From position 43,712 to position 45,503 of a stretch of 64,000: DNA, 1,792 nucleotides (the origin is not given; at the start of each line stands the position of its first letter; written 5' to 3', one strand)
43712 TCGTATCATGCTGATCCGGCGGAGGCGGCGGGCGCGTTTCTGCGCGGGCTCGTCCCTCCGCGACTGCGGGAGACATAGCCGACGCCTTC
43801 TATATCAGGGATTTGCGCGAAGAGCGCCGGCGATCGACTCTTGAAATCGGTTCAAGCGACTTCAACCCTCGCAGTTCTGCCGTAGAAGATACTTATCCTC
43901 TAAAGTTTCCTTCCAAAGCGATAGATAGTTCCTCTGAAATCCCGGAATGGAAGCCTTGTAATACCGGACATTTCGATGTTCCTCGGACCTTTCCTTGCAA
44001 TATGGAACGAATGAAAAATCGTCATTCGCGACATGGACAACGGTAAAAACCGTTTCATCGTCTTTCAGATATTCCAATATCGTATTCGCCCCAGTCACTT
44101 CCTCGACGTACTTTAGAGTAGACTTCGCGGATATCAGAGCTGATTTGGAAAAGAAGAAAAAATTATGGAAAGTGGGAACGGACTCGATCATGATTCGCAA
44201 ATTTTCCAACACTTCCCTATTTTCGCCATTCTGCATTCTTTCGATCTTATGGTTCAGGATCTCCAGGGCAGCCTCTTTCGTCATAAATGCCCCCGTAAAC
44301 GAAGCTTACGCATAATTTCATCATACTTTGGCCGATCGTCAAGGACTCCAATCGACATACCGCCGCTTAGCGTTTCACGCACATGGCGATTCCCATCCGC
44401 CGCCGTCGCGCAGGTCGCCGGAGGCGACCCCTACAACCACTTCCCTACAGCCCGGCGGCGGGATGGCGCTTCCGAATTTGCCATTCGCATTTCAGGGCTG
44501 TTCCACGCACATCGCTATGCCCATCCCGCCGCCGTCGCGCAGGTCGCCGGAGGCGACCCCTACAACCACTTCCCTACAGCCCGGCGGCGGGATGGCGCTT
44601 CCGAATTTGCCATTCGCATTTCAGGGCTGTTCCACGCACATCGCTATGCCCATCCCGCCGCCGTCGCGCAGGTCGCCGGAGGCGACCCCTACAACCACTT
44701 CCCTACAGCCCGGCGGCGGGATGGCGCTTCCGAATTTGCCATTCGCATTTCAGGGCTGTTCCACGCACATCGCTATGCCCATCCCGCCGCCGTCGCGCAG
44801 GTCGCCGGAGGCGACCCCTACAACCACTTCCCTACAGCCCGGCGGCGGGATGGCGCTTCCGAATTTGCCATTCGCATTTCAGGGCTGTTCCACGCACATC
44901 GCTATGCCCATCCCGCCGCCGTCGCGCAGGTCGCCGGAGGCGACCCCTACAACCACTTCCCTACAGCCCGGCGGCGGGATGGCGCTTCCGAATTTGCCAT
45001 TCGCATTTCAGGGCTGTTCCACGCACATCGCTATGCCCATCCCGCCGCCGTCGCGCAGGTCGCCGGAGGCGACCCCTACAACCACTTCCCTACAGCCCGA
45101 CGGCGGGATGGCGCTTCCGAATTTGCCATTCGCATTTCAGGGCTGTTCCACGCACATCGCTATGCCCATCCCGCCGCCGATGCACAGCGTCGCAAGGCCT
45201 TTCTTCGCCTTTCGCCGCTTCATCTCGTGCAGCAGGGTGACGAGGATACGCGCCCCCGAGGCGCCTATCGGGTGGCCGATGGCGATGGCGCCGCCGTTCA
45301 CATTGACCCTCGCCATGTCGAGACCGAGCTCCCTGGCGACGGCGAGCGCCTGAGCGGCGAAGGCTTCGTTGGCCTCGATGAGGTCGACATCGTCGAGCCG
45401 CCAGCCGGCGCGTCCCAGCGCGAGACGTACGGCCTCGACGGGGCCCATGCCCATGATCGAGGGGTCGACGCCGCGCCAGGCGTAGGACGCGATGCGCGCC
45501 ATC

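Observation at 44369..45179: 129-bp x 6.3 tandem array that re-duplicates the last 13 codons plus stop of the thiolase gene and its structured 3' flank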

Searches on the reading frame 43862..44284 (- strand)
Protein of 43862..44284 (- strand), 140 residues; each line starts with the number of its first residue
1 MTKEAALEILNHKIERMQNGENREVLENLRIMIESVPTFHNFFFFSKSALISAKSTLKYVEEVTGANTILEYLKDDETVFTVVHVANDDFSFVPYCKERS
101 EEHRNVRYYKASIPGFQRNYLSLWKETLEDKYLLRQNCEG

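Call 14: search_protein_families(library=pfam, proteins=[window:43862-44284:-], max_evalue=0.1)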
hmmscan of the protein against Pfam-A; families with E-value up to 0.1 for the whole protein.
window:43862-44284:- (140 aa): 1 family
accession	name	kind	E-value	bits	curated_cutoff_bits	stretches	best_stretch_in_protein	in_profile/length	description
PF23443.1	DUF7126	-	0.088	13.5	28.7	0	49-121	14-84/102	Family of unknown function (DUF7126)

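Call 57: search_protein_families(library=padloc, proteins=[window:43862-44284:-], max_evalue=0.1)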
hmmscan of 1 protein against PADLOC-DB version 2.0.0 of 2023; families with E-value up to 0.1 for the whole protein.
window:43862-44284:- (140 aa): 0 families

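Call 58: search_protein_families(library=phrogs, proteins=[window:43862-44284:-], max_evalue=0.1)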
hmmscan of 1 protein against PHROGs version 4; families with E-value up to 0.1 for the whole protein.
window:43862-44284:- (140 aa): 1 family
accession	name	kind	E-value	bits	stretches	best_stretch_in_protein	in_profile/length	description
phrog_15997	-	unknown function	0.058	14.5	1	71-131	28-92/158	-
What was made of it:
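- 43862..44284 (-): AT-rich orphan ORF (140 aa) downstream on the same strand. It is context only and not part of the repeat. It is absent from the related species. No significant Pfam, PADLOC or PHROG match (calls 14, 57, 58).
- Tried and rejected: Orphan ORF against Pfam, PADLOC and PHROGs gave nothing significant (calls 14, 57, 58).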

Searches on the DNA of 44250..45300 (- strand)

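Call 43: search_rna_families(source=window, start=44250, end=45300, threshold=evalue, max_evalue=10)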
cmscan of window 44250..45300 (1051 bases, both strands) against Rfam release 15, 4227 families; matches with E-value up to 10: 1.
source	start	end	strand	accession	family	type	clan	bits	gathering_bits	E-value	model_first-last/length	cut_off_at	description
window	45186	45219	-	RF00061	IRES_HCV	Cis-reg; IRES;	CL00017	8.5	290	7.5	255-288/352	no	Hepatitis C virus internal ribosome entry site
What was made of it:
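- On Any curated RNA family (Rfam 15): The only match at E up to 10 is a chance 8.5-bit one (call 43).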

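Call 68: search_dna_similar(query=window:44534-44662:-, collection=plasmids, mode=distant, max_evalue=0.001, max_rows=10)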
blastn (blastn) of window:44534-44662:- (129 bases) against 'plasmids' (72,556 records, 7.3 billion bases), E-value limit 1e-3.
Records with a match: 2; places in all: 2; records where one place covers at least 80% of the query: 0.
Best place of each record, by identity: 90-95% 2.
By first word of the organism name: Sinorhizobium 2.
By predicted mobility (MOB-suite, as given by PLSDB): conjugative 2.
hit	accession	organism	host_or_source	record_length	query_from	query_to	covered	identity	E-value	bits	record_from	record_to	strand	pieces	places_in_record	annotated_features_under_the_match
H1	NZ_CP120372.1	Sinorhizobium numidicum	Argyrolobium uniflorum,Cell culture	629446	1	32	25%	93.8%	6e-4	50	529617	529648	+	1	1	acetyl-CoA C-acetyltransferase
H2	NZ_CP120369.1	Sinorhizobium numidicum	Argyrolobium uniflorum,Cell culture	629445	1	32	25%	93.8%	6e-4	50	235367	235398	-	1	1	acetyl-CoA C-acetyltransferase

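Call 69: search_dna_similar(query=window:44534-44662:-, collection=phages, mode=distant, max_evalue=0.001, max_rows=10)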
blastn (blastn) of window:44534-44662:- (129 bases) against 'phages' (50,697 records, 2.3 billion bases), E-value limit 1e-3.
No match.
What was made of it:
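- It is not found in plasmids or phages (calls 68, 69).
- Tried and rejected: The flank has no match in plasmids or phages (calls 68, 69).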

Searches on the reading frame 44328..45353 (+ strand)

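Call 14: search_protein_families(library=pfam, proteins=[window:44383-45240:+, window:44328-45353:+], max_evalue=0.1)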
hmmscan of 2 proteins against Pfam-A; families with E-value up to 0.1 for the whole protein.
window:44383-45240:+ (285 aa): 1 family
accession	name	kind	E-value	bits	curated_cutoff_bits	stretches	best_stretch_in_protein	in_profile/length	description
PF01186.22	Lysyl_oxidase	-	6.3e-05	23.1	20.4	0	235-255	70-90/204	Lysyl oxidase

window:44328-45353:+ (341 aa): 1 family
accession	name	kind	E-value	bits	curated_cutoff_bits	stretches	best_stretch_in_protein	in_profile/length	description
PF03427.18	CBM_19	-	8.6e-07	29.3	20.1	0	36-61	2-26/61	Carbohydrate binding domain (family 19)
